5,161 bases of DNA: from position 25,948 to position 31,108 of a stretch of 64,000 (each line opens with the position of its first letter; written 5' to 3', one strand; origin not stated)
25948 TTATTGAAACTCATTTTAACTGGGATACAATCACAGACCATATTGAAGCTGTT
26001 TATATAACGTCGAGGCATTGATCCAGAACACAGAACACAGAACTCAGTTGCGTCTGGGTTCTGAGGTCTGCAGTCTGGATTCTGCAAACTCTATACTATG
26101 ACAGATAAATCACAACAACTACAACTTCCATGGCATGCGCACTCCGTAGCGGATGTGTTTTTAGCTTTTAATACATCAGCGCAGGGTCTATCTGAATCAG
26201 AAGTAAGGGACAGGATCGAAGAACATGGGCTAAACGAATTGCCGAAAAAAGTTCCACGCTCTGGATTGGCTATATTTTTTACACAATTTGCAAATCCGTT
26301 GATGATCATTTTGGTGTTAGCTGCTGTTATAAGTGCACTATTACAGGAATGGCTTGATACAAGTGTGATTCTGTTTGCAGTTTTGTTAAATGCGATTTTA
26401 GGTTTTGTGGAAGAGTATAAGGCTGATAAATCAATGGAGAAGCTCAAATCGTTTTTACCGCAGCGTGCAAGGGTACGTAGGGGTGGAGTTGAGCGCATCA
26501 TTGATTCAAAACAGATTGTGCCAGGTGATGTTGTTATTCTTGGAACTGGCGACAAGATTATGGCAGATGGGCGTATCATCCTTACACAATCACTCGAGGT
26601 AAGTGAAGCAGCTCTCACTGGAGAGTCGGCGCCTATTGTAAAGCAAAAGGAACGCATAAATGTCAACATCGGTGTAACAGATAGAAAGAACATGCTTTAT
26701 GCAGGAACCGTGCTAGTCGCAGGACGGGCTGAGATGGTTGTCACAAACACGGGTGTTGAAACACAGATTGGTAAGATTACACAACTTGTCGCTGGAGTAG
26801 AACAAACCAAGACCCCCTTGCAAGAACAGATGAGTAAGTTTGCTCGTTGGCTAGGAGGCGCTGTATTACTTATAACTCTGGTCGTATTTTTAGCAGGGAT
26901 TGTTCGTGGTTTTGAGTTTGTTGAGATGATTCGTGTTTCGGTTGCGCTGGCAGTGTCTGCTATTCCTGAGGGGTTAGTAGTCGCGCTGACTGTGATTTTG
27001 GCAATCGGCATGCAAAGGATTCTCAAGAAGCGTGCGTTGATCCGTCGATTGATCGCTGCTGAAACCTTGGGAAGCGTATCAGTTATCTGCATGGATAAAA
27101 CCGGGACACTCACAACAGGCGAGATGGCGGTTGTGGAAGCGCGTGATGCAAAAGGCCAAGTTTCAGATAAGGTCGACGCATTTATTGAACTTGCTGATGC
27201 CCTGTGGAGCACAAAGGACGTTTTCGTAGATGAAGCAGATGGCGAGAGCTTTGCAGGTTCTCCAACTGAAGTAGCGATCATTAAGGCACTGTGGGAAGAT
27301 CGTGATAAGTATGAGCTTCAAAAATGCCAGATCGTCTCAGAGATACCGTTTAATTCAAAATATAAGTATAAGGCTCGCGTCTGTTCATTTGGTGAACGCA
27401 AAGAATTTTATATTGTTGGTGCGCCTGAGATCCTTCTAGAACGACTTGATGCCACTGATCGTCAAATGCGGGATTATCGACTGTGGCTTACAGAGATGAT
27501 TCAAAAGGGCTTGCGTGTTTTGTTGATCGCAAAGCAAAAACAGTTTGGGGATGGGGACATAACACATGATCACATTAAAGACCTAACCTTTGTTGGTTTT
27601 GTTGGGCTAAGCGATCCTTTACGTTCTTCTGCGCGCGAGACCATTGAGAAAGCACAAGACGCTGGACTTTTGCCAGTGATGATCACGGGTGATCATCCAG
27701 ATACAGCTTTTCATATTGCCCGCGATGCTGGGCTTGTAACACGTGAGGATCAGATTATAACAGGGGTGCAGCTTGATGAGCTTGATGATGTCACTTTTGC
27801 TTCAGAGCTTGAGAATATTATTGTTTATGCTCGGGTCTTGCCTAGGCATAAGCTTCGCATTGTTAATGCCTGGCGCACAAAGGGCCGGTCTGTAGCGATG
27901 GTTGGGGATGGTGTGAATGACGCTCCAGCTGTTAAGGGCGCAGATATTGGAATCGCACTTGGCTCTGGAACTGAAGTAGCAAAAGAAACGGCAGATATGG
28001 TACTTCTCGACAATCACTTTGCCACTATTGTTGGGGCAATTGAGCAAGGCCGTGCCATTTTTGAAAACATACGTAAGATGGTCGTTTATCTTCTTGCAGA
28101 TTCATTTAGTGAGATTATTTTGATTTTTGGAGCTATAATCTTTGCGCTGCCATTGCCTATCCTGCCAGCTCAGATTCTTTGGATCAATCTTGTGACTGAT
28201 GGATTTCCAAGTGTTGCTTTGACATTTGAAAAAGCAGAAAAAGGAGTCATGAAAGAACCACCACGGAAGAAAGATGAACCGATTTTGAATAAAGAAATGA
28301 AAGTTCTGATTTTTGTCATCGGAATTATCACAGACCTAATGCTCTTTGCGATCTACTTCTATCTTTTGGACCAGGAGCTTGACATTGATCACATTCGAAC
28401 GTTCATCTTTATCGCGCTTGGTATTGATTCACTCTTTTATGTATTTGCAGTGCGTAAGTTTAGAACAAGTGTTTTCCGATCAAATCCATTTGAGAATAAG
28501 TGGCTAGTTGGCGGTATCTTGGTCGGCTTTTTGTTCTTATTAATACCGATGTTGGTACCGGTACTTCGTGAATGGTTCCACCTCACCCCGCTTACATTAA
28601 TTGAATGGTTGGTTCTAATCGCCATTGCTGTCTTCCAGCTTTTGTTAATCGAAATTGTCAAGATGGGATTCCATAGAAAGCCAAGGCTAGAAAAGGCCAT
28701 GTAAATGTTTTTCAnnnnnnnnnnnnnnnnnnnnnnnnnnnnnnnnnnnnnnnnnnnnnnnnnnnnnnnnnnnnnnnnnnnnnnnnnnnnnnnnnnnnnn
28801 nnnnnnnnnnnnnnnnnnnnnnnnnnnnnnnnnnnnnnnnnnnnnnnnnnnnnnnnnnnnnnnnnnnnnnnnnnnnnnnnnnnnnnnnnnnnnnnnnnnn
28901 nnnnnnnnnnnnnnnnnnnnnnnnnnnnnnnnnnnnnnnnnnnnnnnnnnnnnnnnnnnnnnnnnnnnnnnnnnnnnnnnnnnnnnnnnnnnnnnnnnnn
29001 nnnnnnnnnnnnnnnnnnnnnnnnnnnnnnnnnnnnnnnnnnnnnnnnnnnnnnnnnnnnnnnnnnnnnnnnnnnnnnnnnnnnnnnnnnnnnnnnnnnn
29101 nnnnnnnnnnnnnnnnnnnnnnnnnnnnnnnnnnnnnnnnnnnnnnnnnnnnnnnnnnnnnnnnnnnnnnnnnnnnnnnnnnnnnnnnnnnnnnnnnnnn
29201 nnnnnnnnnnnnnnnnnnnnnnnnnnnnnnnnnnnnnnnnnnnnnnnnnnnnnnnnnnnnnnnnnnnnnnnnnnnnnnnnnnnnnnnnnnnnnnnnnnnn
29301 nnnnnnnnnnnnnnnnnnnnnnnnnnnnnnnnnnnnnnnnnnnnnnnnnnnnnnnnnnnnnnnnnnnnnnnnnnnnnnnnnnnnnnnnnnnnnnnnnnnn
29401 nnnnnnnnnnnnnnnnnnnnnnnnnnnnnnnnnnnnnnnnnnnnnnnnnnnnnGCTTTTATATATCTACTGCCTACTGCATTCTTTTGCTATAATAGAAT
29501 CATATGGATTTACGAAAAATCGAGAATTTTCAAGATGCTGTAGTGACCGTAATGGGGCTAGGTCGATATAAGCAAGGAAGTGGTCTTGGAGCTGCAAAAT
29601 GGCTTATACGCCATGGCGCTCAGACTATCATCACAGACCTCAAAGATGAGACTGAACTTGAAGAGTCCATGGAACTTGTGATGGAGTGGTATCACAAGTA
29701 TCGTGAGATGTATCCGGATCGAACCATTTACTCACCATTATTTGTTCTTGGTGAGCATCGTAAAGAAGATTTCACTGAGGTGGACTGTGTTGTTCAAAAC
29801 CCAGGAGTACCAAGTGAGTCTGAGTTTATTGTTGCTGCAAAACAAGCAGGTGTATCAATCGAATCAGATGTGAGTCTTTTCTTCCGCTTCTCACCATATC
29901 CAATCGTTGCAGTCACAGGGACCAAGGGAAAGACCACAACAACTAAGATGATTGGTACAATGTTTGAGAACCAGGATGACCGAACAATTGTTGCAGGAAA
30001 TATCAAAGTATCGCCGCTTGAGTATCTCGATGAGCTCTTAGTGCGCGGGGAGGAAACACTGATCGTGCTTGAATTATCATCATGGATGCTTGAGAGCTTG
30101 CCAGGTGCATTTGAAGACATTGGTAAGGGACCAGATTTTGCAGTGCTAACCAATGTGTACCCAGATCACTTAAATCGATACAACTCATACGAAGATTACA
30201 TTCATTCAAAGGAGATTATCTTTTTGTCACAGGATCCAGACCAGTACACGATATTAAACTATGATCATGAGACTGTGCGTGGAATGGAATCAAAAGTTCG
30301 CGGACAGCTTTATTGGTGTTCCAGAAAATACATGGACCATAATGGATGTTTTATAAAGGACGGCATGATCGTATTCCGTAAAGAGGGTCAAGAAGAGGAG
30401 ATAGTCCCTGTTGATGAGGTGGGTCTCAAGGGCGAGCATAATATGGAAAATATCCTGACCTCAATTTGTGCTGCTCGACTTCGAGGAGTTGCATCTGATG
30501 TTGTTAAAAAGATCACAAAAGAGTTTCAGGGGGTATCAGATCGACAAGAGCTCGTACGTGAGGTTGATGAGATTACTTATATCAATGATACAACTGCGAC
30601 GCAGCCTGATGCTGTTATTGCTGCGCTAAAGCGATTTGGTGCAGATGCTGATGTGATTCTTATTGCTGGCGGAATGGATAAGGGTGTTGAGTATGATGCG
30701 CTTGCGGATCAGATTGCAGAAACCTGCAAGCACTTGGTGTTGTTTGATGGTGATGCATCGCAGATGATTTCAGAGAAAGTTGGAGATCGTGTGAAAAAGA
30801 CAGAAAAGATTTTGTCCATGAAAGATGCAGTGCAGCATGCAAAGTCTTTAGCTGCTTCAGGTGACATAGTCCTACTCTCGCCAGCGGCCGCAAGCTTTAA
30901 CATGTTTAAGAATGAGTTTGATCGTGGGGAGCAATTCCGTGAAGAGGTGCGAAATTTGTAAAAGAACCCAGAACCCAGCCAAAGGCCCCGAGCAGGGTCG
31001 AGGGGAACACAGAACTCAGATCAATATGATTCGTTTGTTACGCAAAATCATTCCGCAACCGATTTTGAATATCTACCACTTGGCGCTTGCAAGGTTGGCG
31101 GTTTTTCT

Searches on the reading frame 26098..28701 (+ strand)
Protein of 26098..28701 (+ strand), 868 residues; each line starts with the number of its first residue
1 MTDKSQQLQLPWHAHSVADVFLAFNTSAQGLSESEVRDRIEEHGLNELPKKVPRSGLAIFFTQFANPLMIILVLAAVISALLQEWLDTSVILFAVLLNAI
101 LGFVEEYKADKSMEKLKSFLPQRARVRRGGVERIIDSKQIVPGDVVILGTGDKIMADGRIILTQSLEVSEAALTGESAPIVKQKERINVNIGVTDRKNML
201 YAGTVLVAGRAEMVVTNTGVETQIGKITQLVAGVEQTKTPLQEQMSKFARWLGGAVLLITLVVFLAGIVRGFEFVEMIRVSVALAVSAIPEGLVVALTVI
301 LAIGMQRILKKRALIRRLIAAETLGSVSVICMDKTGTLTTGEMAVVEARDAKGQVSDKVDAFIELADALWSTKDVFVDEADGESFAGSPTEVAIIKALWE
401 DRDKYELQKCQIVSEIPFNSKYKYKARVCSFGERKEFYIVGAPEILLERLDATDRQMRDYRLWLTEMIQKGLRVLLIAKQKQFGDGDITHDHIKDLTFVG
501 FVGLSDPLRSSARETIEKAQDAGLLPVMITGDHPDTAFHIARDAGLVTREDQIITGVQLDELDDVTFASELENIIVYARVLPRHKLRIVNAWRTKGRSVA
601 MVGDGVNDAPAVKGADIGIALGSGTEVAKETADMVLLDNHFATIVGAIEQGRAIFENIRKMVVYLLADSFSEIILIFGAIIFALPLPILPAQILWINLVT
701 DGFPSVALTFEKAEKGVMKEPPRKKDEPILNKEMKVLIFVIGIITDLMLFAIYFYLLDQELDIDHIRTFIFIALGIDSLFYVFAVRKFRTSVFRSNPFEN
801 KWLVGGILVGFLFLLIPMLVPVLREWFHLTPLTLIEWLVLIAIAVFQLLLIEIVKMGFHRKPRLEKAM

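Call 13: search_protein_families(library=pfam, proteins=[window:26098-28701:+], max_evalue=0.001)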
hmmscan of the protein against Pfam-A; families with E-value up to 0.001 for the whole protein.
window:26098-28701:+ (868 aa): 6 families
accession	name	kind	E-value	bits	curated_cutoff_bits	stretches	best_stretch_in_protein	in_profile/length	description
PF00122.25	E1-E2_ATPase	-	2.7e-52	177.3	28.1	1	119-311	2-181/181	E1-E2 ATPase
PF00689.26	Cation_ATPase_C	-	2.8e-48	164.4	27.3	1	685-856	1-174/175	Cation transporting ATPase, C-terminus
PF00690.31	Cation_ATPase_N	-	4.1e-19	68.4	20.4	1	12-79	1-69/69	Cation transporter/ATPase, N-terminus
PF00702.32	Hydrolase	-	4.6e-19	70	26.4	1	328-616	2-191/191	haloacid dehalogenase-like hydrolase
PF13246.12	Cation_ATPase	-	1.4e-08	35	21.7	1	378-451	12-89/91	Cation transport ATPase (P-type)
PF08282.18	Hydrolase_3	-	2.5e-06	27.8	20.9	1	588-645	195-252/255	haloacid dehalogenase-like hydrolase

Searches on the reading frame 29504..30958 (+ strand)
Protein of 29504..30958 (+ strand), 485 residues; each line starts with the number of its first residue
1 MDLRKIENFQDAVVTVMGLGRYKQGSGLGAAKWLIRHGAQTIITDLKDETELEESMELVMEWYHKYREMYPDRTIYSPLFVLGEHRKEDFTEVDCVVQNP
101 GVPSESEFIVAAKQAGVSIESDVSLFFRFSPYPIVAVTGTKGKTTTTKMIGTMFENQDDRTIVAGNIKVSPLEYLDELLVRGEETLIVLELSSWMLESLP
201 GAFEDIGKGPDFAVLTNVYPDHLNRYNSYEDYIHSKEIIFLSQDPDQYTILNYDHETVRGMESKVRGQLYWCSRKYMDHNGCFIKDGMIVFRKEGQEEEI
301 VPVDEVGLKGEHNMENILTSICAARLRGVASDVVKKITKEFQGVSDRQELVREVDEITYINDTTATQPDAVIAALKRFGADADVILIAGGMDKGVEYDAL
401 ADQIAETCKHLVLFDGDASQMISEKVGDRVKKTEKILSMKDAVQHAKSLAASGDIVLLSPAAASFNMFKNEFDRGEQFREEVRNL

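Call 13: search_protein_families(library=pfam, proteins=[window:29504-30958:+], max_evalue=0.001)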
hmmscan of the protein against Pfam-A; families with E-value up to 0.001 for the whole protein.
window:29504-30958:+ (485 aa): 3 families
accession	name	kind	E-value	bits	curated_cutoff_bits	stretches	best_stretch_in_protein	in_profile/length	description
PF08245.18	Mur_ligase_M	-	6.1e-25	88.8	24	1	137-324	1-200/200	Mur ligase middle domain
PF02875.26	Mur_ligase_C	-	1.1e-14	55.8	28.4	1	347-461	2-126/127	Mur ligase, glutamate ligase domain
PF21799.2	MurD-like_N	-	3.8e-06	27.5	27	1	14-119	3-86/88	Mur ligase MurD-like, N-terminal domain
